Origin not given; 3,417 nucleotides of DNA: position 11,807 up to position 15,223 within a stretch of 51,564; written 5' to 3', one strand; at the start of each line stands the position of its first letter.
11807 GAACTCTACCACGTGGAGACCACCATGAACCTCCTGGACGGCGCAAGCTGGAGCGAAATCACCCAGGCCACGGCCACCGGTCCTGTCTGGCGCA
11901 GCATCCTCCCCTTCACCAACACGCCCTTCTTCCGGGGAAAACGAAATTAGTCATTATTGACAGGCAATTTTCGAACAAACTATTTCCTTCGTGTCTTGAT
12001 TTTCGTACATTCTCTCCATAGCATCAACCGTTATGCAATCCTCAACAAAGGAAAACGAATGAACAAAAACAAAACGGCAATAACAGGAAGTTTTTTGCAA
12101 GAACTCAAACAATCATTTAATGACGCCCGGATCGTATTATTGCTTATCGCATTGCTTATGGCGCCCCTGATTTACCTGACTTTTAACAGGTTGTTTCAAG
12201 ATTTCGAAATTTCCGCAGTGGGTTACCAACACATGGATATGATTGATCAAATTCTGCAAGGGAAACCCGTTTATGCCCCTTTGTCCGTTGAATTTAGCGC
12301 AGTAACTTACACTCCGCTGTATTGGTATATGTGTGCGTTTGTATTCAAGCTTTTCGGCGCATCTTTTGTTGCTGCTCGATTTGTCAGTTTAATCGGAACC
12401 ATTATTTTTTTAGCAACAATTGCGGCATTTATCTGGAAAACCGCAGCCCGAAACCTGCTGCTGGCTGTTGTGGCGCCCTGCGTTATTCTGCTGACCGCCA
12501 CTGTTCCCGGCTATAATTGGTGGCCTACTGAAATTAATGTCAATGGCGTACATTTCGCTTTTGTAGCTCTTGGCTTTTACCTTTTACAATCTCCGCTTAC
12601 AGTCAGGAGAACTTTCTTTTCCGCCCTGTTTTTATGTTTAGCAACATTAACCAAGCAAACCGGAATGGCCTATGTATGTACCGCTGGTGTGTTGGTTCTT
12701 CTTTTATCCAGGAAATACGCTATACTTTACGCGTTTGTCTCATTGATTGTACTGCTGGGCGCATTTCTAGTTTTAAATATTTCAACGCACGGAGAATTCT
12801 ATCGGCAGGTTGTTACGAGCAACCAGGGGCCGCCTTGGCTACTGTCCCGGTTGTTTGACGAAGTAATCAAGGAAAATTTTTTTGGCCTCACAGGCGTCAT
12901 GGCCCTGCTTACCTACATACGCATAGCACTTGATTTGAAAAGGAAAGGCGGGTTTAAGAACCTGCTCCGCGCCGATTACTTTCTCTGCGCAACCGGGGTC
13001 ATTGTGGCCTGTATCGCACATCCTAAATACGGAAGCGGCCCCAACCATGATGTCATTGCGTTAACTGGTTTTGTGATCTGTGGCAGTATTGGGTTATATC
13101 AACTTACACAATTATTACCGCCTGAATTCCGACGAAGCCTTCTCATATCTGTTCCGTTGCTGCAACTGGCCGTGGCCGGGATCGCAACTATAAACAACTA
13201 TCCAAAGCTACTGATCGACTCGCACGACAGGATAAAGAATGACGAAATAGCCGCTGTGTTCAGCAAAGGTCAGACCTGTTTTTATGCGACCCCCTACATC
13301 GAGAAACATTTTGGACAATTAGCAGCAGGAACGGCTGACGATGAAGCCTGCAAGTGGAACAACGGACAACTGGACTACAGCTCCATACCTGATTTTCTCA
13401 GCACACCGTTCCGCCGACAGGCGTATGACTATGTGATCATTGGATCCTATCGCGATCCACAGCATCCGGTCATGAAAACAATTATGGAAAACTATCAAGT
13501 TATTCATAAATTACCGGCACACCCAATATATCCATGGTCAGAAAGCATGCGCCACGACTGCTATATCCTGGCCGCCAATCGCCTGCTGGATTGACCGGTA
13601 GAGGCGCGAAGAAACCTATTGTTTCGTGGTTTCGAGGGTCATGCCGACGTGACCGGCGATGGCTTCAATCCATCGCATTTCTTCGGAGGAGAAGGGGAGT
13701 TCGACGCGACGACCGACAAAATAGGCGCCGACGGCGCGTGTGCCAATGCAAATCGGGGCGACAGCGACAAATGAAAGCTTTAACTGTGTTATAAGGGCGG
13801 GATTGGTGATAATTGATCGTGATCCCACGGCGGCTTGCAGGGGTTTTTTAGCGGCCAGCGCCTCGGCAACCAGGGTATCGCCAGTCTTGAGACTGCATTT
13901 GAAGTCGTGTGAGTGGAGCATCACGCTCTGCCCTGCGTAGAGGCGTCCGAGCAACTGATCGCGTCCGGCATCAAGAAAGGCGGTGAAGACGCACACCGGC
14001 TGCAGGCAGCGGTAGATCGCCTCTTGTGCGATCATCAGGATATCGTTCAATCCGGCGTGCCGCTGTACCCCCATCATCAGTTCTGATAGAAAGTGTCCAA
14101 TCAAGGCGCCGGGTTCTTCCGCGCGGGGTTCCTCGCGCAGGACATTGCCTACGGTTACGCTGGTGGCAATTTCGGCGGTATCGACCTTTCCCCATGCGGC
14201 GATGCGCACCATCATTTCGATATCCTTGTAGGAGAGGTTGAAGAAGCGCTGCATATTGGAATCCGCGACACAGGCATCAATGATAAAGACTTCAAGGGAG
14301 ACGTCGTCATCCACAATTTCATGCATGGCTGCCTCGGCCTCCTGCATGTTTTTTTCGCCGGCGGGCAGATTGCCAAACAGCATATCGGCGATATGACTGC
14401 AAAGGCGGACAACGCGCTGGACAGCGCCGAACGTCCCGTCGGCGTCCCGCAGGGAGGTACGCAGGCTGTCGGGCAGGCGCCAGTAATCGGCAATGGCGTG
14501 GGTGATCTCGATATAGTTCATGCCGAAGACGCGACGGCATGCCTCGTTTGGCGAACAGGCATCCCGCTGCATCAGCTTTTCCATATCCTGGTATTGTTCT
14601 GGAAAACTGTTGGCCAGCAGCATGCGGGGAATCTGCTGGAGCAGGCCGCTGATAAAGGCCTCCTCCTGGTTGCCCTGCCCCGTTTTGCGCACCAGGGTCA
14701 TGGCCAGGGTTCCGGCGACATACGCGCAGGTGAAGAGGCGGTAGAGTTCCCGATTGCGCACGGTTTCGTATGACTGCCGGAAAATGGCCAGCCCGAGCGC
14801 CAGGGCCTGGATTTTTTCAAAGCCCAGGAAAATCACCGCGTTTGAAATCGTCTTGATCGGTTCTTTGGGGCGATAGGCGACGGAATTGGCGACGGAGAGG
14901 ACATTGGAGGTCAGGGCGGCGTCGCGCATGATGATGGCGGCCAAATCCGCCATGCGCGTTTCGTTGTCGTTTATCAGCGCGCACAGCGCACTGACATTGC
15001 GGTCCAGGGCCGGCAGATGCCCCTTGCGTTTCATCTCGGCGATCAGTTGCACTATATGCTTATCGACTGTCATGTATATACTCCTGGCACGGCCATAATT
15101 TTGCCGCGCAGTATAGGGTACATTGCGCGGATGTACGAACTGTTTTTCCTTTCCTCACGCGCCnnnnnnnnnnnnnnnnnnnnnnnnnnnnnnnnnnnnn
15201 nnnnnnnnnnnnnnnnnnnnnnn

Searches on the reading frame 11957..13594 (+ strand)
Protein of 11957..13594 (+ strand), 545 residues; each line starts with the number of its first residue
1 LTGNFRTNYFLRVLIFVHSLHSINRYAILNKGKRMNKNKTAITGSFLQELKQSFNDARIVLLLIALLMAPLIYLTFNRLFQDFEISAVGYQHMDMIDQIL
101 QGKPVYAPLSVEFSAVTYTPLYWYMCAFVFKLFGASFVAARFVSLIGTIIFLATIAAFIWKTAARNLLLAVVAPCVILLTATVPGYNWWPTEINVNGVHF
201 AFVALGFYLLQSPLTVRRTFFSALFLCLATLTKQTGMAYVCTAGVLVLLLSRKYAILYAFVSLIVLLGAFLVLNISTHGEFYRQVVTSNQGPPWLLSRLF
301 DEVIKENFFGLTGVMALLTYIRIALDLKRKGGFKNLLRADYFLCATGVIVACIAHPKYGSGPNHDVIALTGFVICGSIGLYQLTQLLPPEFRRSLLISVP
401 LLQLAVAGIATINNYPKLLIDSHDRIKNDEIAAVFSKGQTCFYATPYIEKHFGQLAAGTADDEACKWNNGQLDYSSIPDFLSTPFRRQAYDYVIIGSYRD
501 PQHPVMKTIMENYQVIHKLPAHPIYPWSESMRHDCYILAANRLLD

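Call 10: search_protein_families(library=pfam, proteins=[window:11957-13594:+], max_evalue=0.001)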
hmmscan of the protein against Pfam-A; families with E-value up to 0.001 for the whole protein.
window:11957-13594:+ (545 aa): 1 family
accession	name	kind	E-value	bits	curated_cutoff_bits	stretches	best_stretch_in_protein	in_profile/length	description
PF13231.12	PMT_2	-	1e-05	26.3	26.1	1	119-271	3-153/160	Dolichyl-phosphate-mannose-protein mannosyltransferase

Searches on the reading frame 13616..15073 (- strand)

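Call 10: search_protein_families(library=pfam, proteins=[window:13616-15073:-], max_evalue=0.001)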
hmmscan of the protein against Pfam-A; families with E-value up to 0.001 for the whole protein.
window:13616-15073:- (485 aa): 3 families
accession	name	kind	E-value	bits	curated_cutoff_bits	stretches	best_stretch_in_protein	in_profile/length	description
PF08668.18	HDOD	-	2.2e-40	138.7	22.9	1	20-209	1-191/196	HDOD domain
PF13185.12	GAF_2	-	5.1e-06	27.2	28.6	1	342-481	4-136/136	GAF domain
PF01590.32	GAF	-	0.00059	20.8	22.4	0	392-480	46-133/133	GAF domain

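Call 56: search_protein_families(library=padloc, proteins=[window:13616-15073:-], max_evalue=0.001)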
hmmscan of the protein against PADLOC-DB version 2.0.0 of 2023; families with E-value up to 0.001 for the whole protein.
window:13616-15073:- (485 aa): 0 families
